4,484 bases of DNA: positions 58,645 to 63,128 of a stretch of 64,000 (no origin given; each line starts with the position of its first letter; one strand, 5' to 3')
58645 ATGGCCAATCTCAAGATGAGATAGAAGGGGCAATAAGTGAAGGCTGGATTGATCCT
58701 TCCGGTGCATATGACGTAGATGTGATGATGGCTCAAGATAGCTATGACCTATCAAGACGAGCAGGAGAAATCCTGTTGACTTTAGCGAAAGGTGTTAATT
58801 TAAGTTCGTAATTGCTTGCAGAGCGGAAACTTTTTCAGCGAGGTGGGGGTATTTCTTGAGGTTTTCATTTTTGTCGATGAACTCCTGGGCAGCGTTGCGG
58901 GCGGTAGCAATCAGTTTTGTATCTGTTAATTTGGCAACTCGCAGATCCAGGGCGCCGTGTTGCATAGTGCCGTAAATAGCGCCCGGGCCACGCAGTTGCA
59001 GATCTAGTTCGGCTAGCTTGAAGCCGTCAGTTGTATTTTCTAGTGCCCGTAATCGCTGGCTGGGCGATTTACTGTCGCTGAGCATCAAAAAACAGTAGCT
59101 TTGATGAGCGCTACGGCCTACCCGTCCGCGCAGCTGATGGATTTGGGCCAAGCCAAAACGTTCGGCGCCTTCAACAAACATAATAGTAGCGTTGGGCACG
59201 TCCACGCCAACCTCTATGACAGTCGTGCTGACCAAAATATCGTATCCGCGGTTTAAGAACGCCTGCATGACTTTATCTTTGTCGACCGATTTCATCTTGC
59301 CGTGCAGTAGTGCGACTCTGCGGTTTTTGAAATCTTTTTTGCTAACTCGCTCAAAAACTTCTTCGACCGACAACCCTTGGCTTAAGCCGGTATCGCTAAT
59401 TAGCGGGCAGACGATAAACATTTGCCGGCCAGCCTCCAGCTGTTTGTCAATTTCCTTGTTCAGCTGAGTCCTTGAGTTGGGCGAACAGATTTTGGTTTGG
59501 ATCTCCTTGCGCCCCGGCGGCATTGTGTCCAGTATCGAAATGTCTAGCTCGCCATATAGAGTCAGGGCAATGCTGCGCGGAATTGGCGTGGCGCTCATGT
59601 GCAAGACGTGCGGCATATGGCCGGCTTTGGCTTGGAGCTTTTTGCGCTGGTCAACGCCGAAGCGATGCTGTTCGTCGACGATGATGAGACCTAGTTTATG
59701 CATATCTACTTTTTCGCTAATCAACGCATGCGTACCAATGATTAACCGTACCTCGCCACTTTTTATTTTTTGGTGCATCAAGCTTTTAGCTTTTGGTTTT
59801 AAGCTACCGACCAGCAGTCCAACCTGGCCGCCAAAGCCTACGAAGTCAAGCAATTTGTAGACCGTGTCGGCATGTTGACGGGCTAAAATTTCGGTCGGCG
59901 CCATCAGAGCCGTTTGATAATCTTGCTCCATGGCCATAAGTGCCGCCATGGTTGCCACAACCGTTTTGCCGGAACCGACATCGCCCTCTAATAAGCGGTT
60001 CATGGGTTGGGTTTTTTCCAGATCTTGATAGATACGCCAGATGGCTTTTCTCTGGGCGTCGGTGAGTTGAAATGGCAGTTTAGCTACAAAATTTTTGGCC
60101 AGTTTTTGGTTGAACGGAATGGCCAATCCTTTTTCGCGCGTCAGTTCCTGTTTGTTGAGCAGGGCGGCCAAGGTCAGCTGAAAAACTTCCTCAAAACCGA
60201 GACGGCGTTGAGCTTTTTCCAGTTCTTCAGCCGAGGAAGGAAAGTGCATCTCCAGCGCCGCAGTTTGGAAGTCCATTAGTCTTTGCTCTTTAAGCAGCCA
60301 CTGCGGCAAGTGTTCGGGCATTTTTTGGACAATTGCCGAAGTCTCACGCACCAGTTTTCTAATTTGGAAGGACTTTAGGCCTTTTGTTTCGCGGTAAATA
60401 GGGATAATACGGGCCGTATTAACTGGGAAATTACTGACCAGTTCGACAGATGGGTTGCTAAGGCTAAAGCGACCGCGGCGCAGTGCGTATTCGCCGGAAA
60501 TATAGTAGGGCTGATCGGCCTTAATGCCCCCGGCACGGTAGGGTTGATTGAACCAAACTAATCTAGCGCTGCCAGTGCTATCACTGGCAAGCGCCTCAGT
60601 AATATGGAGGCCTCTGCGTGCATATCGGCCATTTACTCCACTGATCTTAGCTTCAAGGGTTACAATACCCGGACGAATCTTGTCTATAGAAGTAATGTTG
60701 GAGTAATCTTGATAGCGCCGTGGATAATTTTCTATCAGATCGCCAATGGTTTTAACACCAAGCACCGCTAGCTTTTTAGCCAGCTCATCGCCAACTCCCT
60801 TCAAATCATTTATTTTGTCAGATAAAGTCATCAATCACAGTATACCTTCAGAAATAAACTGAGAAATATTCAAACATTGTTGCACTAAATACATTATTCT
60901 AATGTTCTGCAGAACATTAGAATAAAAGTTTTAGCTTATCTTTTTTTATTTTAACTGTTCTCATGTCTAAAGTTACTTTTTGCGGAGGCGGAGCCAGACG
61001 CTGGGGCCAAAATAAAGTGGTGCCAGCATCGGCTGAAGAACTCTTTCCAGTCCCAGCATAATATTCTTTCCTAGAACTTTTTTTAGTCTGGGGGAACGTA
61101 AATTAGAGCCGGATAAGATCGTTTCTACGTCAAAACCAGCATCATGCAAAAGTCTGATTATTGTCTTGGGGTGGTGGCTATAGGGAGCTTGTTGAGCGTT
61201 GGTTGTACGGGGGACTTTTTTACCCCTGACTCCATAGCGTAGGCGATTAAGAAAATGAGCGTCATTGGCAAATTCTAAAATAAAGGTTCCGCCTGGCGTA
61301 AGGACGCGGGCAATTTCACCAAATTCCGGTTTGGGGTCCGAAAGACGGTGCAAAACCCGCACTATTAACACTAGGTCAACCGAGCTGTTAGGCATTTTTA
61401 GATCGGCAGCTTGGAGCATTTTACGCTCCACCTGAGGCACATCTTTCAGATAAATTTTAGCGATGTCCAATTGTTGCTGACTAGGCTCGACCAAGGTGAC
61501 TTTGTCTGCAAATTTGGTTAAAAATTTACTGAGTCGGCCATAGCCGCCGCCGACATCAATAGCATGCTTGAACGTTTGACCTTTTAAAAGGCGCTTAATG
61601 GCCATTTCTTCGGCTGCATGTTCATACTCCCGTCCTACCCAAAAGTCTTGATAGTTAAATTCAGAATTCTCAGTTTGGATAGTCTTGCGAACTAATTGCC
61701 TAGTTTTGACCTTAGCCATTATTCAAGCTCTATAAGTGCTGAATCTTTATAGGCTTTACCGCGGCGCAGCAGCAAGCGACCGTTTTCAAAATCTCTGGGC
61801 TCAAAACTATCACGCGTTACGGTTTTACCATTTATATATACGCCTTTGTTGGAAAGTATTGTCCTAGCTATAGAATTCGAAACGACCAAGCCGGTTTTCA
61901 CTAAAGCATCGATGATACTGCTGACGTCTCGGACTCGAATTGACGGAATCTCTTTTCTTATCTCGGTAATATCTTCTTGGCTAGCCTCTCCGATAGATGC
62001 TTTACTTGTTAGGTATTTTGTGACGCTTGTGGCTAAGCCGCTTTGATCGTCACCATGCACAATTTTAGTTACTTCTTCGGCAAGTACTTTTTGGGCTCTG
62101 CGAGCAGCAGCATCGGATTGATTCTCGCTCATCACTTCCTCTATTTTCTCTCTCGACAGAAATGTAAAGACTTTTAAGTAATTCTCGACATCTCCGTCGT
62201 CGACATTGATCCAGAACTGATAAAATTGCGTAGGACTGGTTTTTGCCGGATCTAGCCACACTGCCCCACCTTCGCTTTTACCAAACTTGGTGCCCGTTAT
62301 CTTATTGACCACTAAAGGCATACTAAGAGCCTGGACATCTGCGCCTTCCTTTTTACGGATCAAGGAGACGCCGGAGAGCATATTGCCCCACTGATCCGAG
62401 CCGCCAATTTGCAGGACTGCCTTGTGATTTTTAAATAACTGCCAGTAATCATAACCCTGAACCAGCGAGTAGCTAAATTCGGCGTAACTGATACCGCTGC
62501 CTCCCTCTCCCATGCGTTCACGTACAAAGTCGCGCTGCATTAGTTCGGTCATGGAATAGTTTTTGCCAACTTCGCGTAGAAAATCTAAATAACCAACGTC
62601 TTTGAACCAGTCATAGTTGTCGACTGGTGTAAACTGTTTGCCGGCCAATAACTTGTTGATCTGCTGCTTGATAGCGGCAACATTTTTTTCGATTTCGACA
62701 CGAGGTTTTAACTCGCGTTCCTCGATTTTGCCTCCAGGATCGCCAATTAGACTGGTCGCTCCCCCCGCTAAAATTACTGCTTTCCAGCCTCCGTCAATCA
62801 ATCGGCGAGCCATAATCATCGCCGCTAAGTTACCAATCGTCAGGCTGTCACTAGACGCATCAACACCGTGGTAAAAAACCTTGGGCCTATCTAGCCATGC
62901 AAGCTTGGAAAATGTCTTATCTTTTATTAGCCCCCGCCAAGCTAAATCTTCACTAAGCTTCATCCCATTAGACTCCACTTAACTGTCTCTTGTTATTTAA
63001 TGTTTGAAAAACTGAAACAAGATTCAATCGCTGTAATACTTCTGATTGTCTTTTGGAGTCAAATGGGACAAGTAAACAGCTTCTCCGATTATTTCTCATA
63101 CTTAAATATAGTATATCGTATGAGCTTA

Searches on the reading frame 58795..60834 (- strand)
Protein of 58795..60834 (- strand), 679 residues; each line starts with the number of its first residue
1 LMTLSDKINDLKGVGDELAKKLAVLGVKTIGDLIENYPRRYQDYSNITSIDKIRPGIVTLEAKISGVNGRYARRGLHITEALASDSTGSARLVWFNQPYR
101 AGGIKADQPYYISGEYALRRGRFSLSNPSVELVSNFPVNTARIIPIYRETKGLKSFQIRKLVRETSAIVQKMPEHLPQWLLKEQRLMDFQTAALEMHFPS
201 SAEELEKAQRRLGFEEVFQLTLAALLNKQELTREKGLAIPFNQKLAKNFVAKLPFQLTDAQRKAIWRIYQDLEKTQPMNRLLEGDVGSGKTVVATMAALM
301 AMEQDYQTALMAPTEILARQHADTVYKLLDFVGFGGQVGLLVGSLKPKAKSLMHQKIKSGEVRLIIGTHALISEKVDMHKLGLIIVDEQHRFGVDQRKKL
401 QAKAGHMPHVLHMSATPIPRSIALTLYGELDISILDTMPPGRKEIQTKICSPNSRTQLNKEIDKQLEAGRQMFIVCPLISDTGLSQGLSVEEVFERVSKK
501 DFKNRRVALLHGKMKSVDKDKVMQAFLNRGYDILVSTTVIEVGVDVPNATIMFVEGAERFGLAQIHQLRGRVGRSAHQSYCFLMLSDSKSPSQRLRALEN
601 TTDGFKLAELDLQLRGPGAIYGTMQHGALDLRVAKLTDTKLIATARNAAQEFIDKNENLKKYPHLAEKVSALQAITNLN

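Call 33: search_protein_families(library=pfam, proteins=[window:58795-60834:-], max_evalue=0.001)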
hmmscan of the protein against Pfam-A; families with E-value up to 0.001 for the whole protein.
window:58795-60834:- (679 aa): 8 families
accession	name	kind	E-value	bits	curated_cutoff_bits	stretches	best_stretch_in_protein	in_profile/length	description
PF17191.10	RecG_wedge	-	1.6e-24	86.7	23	1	10-167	4-160/162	RecG wedge domain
PF00270.35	DEAD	-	4.5e-22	79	26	1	258-422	1-164/167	DEAD/DEAH box helicase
PF00271.37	Helicase_C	-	3.3e-18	66.4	23.5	1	460-575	8-109/110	Helicase conserved C-terminal domain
PF19833.4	RecG_dom3_C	-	5e-13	49.3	26.8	1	601-661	1-63/87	ATP-dependent DNA helicase RecG, domain 3, C-terminal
PF04851.21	ResIII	-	2.2e-11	44.4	22.5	1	255-417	2-162/164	Type III restriction enzyme, res subunit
PF22590.2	Cas3-like_C_2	-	5.3e-05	23.9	27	1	492-575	17-104/106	CRISPR-associated nuclease/helicase Cas3, C-terminal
PF13604.12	AAA_30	-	0.00012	22.3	27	1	257-405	2-113/191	AAA domain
PF00176.29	SNF2-rel_dom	-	0.00095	18.8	24.9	0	272-423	12-169/290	SNF2-related domain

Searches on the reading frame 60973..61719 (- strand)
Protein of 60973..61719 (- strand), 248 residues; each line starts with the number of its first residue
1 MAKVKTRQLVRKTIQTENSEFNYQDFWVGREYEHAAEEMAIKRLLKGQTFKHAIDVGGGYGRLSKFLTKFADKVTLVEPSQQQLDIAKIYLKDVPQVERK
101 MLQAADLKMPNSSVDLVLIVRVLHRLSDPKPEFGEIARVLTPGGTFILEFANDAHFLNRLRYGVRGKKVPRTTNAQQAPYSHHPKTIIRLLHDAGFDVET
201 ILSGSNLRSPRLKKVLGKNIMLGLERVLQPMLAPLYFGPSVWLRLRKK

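Call 33: search_protein_families(library=pfam, proteins=[window:60973-61719:-], max_evalue=0.001)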
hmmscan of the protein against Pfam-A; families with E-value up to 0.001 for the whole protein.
window:60973-61719:- (248 aa): 8 families
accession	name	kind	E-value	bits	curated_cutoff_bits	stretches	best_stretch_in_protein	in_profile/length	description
PF08241.18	Methyltransf_11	-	2.1e-16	60.8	21.2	1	54-148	1-95/95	Methyltransferase domain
PF13489.12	Methyltransf_23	-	1.2e-13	51.5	27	1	41-200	13-163/164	Methyltransferase domain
PF13649.12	Methyltransf_25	-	6.1e-13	49.7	27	1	54-144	2-97/97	Methyltransferase domain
PF08242.18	Methyltransf_12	-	4.6e-12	46.9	30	1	54-146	1-98/98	Methyltransferase domain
PF13847.12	Methyltransf_31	-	2e-08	34.5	27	1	52-152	6-113/145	Methyltransferase domain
PF01209.24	Ubie_methyltran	-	2.6e-06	27.4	20.1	1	41-162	39-166/233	ubiE/COQ5 methyltransferase family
PF05891.18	Methyltransf_PK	-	1.3e-05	25.3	27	1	38-130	44-139/218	AdoMet dependent proline di-methyltransferase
PF05219.18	DREV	-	5e-05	23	26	1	46-200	91-237/265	DREV methyltransferase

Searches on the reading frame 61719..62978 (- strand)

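Call 33: search_protein_families(library=pfam, proteins=[window:61719-62978:-], max_evalue=0.001)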
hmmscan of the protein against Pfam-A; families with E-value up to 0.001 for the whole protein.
window:61719-62978:- (419 aa): 3 families
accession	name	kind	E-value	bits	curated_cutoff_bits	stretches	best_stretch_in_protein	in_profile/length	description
PF00579.31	tRNA-synt_1b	-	1.2e-63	215.6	21.1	1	32-317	5-284/292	tRNA synthetases class I (W and Y)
PF22421.1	SYY_C-terminal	-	2.2e-09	37.5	27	1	336-408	1-77/83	Tyrosine--tRNA ligase SYY-like C-terminal domain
PF01479.30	S4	-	0.00023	21.3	22.8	1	358-392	6-40/48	S4 domain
